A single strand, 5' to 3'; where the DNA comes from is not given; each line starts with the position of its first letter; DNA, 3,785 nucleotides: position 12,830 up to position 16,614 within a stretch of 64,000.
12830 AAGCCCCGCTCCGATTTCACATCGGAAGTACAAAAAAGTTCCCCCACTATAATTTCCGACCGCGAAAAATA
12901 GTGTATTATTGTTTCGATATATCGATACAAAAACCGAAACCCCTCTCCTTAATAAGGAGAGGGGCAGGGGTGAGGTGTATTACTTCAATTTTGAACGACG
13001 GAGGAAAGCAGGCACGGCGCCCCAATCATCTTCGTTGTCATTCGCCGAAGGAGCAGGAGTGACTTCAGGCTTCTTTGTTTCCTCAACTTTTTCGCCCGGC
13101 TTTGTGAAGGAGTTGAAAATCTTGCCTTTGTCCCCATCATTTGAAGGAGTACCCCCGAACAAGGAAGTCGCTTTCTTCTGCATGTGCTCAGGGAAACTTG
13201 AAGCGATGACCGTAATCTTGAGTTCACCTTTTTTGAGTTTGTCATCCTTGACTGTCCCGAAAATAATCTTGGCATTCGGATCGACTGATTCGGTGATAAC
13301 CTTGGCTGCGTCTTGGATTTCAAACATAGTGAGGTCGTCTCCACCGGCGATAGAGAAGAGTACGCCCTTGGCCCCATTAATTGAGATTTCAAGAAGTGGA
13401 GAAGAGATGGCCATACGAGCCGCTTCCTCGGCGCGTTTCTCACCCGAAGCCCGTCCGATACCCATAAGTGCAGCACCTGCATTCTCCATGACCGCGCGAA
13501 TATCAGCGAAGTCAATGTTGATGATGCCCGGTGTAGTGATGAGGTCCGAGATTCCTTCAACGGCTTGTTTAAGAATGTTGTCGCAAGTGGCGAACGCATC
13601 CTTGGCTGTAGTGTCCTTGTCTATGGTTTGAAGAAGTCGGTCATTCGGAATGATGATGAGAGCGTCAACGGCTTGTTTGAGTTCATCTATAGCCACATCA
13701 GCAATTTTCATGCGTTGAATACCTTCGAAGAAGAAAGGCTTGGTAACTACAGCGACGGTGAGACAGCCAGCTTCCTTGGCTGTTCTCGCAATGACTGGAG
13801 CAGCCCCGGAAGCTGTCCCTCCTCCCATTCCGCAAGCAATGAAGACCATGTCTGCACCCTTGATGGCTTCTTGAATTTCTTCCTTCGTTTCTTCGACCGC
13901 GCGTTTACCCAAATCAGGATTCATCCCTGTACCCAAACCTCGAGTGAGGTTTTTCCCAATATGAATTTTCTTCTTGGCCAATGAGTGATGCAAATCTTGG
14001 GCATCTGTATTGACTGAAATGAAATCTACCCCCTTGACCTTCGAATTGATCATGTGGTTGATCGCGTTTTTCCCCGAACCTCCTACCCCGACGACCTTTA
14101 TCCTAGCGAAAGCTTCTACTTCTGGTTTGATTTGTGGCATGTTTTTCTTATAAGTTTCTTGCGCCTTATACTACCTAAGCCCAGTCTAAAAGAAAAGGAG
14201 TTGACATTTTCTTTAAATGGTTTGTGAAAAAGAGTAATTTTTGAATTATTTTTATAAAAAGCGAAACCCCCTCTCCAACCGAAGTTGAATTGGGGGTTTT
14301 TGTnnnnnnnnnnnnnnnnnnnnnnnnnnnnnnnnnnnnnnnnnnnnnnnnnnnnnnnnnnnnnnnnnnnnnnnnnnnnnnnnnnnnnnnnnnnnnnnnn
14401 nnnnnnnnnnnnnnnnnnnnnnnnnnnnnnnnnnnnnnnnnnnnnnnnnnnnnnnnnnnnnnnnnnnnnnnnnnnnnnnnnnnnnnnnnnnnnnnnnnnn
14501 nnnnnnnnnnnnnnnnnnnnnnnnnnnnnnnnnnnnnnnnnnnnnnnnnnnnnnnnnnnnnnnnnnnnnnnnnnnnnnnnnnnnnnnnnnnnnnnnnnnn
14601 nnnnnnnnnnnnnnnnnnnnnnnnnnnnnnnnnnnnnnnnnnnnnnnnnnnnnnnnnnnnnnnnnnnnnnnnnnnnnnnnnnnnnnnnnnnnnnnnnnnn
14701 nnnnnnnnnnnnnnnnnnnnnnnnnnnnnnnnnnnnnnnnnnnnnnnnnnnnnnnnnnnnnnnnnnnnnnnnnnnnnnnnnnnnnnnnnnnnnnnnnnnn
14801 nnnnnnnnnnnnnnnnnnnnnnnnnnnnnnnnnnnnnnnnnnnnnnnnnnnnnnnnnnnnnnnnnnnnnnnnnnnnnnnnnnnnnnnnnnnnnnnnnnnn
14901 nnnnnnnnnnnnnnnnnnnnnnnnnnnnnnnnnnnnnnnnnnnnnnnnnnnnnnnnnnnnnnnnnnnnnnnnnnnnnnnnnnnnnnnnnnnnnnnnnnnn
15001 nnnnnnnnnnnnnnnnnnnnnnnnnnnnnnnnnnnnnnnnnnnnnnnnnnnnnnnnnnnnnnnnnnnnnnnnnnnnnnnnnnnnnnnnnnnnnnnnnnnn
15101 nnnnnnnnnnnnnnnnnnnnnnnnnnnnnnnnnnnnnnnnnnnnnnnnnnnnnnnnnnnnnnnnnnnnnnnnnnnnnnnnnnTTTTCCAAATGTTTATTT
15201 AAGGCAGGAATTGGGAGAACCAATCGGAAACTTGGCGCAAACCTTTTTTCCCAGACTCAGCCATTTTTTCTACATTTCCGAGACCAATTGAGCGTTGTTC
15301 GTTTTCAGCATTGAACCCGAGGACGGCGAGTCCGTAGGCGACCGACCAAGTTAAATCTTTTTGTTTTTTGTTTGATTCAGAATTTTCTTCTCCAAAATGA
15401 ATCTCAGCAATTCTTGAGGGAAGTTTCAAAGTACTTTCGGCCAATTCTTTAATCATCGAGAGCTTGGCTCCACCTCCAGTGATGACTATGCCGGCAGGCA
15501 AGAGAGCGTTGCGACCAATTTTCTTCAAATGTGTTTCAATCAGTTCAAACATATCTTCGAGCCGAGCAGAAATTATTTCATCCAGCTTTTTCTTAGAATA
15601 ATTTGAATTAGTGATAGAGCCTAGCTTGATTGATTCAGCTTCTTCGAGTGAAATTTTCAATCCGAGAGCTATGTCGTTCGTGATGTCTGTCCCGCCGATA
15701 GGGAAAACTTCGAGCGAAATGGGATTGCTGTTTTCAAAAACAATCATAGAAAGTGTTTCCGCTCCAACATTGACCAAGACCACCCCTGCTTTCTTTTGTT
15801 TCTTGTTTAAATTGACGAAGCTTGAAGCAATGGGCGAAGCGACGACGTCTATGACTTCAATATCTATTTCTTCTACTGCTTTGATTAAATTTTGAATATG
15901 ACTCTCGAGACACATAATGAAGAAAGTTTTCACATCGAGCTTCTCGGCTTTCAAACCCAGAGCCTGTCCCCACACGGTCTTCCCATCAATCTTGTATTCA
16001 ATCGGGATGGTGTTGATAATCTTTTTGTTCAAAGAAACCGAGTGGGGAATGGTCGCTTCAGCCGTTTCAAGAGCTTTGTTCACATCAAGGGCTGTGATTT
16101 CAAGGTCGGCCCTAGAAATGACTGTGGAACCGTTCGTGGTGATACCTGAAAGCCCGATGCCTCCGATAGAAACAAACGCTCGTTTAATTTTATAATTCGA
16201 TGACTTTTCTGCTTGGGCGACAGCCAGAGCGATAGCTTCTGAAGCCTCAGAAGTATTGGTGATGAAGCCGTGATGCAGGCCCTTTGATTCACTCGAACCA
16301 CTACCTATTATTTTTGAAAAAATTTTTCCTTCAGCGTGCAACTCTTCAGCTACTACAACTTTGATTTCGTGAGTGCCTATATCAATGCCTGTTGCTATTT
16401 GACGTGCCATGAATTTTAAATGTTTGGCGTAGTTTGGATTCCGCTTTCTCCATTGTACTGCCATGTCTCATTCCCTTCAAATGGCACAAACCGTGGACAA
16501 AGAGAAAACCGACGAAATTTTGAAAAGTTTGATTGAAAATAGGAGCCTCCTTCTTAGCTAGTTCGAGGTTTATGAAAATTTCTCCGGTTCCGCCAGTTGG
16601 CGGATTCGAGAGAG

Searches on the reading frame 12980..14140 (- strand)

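Call 12: search_protein_families(library=pfam, proteins=[window:12980-14140:-], max_evalue=0.0001)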
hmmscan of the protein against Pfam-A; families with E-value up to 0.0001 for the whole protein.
window:12980-14140:- (386 aa): 2 families
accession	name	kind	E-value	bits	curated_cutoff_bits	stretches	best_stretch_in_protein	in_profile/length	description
PF00091.31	Tubulin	-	1.2e-46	159.8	33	1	13-173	1-189/190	Tubulin/FtsZ family, GTPase domain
PF12327.13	FtsZ_C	-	6.5e-32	110.2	27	1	222-315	1-93/95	FtsZ family, C-terminal domain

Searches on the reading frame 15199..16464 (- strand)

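Call 12: search_protein_families(library=pfam, proteins=[window:15199-16464:-], max_evalue=0.0001)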
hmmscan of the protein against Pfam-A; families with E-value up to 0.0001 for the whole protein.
window:15199-16464:- (421 aa): 3 families
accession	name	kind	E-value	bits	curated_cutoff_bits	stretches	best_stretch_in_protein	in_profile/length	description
PF14450.12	FtsA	-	3.3e-24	86.1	31.8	1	229-356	1-113/127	Cell division protein FtsA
PF11104.14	PilM_2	-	1.7e-14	54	27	1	26-381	1-337/340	Type IV pilus assembly protein PilM;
PF02491.25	SHS2_FTSA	-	1.5e-08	35.3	25.4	1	106-183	5-78/79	SHS2 domain inserted in FTSA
